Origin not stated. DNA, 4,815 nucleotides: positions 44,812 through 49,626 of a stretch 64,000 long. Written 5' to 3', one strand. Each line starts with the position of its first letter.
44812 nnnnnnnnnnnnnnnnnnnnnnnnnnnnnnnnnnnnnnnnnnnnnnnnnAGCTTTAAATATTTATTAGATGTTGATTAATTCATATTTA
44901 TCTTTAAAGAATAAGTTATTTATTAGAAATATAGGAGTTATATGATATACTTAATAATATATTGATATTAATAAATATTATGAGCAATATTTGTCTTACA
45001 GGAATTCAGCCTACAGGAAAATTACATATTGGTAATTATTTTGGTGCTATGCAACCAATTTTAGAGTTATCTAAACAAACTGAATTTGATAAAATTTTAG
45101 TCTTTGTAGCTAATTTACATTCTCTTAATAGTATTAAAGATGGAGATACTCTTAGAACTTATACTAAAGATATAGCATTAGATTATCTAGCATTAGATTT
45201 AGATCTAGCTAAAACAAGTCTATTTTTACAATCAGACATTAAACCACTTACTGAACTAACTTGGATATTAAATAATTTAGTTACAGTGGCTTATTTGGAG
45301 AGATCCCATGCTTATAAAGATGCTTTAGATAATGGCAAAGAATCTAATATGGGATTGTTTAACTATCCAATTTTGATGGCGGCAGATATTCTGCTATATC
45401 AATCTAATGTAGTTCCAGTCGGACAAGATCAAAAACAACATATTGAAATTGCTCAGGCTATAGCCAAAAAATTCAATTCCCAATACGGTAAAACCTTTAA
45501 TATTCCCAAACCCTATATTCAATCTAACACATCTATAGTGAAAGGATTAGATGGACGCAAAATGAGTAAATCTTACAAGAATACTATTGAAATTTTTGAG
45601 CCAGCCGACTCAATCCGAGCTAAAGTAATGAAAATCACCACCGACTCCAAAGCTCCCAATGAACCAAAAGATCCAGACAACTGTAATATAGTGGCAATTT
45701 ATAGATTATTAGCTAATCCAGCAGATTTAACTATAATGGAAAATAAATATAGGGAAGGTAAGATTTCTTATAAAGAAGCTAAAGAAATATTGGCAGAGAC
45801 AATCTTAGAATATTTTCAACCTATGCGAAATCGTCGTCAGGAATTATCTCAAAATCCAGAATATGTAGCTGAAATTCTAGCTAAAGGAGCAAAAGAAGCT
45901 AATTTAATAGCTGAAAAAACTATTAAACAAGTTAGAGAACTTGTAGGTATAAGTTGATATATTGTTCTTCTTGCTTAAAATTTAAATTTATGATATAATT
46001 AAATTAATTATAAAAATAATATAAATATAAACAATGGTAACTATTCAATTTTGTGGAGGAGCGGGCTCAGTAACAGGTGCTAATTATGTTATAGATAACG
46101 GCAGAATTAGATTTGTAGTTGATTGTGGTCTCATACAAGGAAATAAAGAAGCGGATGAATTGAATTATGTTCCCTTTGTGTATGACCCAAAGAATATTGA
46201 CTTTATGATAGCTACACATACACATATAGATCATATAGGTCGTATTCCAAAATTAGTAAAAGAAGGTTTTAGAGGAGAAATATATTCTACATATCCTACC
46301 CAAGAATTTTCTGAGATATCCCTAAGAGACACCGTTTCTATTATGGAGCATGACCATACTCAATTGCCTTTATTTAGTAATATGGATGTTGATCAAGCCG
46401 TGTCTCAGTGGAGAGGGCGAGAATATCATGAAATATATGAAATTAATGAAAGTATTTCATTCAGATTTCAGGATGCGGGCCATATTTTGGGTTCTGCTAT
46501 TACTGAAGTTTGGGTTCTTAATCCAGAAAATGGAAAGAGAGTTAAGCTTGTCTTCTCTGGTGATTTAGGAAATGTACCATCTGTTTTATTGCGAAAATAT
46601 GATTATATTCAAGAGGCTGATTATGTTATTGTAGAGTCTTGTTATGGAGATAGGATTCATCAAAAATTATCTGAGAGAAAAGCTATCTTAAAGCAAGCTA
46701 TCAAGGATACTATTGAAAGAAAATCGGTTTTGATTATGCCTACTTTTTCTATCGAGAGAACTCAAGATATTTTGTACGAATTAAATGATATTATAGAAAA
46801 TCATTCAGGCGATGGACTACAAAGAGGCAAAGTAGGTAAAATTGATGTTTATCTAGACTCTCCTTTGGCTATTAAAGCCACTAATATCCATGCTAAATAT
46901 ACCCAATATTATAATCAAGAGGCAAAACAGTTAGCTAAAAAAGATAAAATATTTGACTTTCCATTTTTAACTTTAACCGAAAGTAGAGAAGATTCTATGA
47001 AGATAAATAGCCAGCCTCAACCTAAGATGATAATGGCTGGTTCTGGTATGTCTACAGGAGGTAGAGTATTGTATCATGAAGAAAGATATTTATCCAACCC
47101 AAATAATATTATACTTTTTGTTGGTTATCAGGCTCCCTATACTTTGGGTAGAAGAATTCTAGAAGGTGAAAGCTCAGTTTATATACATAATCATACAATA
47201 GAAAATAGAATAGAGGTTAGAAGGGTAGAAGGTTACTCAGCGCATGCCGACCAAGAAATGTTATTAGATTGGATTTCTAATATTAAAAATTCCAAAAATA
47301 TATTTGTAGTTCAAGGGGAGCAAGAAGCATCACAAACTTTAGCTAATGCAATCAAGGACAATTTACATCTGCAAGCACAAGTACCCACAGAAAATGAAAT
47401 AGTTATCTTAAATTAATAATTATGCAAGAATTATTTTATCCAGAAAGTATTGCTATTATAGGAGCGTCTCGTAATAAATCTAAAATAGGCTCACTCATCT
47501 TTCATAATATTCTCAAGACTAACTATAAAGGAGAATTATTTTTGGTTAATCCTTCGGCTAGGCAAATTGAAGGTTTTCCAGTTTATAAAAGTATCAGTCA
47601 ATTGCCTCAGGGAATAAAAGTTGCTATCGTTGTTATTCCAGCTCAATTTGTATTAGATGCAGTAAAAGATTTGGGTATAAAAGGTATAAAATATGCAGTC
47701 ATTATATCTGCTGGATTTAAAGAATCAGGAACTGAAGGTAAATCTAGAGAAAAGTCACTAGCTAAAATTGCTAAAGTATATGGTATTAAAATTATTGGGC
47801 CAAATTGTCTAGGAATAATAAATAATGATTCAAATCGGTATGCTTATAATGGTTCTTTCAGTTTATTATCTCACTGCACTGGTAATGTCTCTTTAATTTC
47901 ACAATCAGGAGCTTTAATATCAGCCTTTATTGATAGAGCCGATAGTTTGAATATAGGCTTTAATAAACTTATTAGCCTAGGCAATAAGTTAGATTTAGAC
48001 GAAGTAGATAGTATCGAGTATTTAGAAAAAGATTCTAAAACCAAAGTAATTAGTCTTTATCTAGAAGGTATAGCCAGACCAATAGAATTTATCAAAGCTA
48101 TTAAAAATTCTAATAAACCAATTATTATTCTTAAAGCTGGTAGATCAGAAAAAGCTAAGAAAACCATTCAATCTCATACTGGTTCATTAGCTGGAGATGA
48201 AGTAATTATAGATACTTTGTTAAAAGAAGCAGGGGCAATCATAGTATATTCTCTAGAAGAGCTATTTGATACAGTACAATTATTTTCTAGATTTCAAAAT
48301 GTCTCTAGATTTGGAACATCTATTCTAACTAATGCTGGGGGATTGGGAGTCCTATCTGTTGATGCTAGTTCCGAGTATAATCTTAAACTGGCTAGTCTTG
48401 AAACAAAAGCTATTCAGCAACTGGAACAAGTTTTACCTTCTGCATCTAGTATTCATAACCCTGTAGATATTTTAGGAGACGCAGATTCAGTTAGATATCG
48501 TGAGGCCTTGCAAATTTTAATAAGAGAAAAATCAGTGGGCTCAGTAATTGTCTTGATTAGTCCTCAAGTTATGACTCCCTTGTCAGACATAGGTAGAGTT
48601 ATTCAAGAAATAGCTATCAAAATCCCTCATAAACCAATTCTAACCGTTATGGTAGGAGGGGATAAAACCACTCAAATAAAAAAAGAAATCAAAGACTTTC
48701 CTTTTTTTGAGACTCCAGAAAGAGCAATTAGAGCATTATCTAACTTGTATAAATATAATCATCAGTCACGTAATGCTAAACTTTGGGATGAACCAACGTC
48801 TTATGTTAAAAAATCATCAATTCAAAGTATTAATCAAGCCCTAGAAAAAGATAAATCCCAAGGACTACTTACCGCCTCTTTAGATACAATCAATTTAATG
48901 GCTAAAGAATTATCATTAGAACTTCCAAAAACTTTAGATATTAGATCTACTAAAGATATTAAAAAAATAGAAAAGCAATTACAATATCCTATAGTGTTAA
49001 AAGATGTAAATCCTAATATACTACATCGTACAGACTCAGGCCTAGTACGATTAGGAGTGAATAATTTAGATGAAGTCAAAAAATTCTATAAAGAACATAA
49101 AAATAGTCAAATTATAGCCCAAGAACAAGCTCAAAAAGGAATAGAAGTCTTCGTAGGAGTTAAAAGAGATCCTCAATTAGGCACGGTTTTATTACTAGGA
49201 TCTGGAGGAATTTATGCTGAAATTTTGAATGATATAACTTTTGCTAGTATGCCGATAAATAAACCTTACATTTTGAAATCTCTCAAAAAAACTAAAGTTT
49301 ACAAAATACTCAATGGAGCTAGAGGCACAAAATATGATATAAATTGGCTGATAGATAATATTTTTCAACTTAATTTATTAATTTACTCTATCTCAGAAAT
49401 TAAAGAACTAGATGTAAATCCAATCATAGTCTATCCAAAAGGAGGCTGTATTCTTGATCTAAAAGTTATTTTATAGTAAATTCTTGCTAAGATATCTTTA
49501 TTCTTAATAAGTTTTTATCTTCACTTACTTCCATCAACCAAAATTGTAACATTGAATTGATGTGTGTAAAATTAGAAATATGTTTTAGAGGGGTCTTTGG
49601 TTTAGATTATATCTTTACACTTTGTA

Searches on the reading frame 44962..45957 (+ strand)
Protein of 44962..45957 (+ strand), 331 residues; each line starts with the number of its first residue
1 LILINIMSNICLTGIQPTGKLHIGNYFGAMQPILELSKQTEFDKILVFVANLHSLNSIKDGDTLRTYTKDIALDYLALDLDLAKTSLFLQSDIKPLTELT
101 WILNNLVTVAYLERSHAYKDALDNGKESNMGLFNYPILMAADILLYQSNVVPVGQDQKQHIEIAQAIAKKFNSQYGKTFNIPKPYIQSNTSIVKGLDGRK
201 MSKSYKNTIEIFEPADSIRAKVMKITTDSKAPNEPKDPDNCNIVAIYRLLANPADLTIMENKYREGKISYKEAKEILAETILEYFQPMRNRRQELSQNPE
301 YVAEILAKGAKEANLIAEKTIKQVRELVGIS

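Call 15: search_protein_families(library=pfam, proteins=[window:44962-45957:+], max_evalue=0.0001)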
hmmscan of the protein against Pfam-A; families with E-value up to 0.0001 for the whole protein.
window:44962-45957:+ (331 aa): 1 family
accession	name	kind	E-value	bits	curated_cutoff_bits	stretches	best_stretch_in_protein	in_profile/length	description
PF00579.31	tRNA-synt_1b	-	1.5e-53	182.4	21.1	1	10-285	7-291/292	tRNA synthetases class I (W and Y)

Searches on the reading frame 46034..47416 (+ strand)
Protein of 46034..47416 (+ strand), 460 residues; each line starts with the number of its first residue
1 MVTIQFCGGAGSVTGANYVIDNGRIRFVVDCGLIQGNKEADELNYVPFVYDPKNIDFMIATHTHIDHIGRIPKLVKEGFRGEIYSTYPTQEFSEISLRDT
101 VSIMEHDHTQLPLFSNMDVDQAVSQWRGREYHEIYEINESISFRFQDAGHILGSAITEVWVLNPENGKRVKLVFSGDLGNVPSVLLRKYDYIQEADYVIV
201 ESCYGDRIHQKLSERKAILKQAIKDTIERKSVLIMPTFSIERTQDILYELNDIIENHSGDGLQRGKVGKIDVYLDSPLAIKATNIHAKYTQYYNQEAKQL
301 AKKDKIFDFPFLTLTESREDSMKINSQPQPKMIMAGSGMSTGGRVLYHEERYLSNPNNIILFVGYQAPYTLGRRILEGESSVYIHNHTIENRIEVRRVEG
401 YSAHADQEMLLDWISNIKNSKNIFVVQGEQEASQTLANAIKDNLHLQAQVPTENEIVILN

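Call 15: search_protein_families(library=pfam, proteins=[window:46034-47416:+], max_evalue=0.0001)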
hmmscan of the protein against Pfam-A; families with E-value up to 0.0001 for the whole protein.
window:46034-47416:+ (460 aa): 5 families
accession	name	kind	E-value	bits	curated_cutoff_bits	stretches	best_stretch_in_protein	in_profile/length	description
PF10996.14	Beta-Casp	-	1.8e-34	119.3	27.7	1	243-375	1-120/120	Beta-Casp domain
PF07521.17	RMMBL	-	3.5e-14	53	21.6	1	392-451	5-63/63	Zn-dependent metallo-hydrolase RNA specificity domain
PF16661.11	Lactamase_B_6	-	9e-08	32.2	27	1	24-156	6-146/193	Metallo-beta-lactamase superfamily domain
PF00753.33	Lactamase_B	-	6.6e-07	29.9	22.7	1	18-78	9-67/196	Metallo-beta-lactamase superfamily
PF12706.13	Lactamase_B_2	-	2e-06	28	27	1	26-206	2-169/200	Beta-lactamase superfamily domain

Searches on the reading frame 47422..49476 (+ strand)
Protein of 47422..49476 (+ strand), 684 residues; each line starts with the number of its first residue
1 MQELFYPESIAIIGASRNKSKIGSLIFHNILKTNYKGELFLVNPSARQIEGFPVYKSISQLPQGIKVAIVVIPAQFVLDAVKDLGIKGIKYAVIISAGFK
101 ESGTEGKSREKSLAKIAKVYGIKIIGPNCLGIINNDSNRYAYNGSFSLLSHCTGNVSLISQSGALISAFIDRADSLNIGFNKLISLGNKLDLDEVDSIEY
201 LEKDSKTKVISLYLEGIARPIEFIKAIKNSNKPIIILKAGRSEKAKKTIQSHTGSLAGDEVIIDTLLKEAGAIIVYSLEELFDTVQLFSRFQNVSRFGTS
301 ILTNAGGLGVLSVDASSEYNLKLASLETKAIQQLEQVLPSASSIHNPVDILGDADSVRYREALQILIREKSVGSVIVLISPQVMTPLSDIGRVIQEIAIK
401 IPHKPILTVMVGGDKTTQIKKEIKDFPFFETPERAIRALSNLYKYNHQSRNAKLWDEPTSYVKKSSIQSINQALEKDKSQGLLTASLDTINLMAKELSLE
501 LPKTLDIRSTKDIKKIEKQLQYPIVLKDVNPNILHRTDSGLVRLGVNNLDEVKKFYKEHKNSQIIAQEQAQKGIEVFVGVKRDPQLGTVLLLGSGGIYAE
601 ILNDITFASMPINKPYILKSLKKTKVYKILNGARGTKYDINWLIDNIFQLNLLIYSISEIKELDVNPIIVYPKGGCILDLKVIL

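Call 15: search_protein_families(library=pfam, proteins=[window:47422-49476:+], max_evalue=0.0001)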
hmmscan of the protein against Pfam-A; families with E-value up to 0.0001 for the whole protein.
window:47422-49476:+ (684 aa): 5 families
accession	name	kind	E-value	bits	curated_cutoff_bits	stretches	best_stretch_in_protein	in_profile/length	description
PF13607.11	Succ_CoA_lig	-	9.7e-47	158.6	27.4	1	154-288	2-138/138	Succinyl-CoA ligase like flavodoxin domain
PF13549.11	ATP-grasp_5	-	1.3e-41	142.8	27.6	1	496-684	21-221/221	ATP-grasp domain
PF13380.12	CoA_binding_2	-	5e-21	75.8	22.8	1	9-134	2-115/116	CoA binding domain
PF02629.25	CoA_binding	-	6.8e-15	56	22.3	1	7-98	3-97/97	CoA binding domain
PF19045.5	Ligase_CoA_2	-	1.5e-07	32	23.7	1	301-413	3-119/162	Ligase-CoA domain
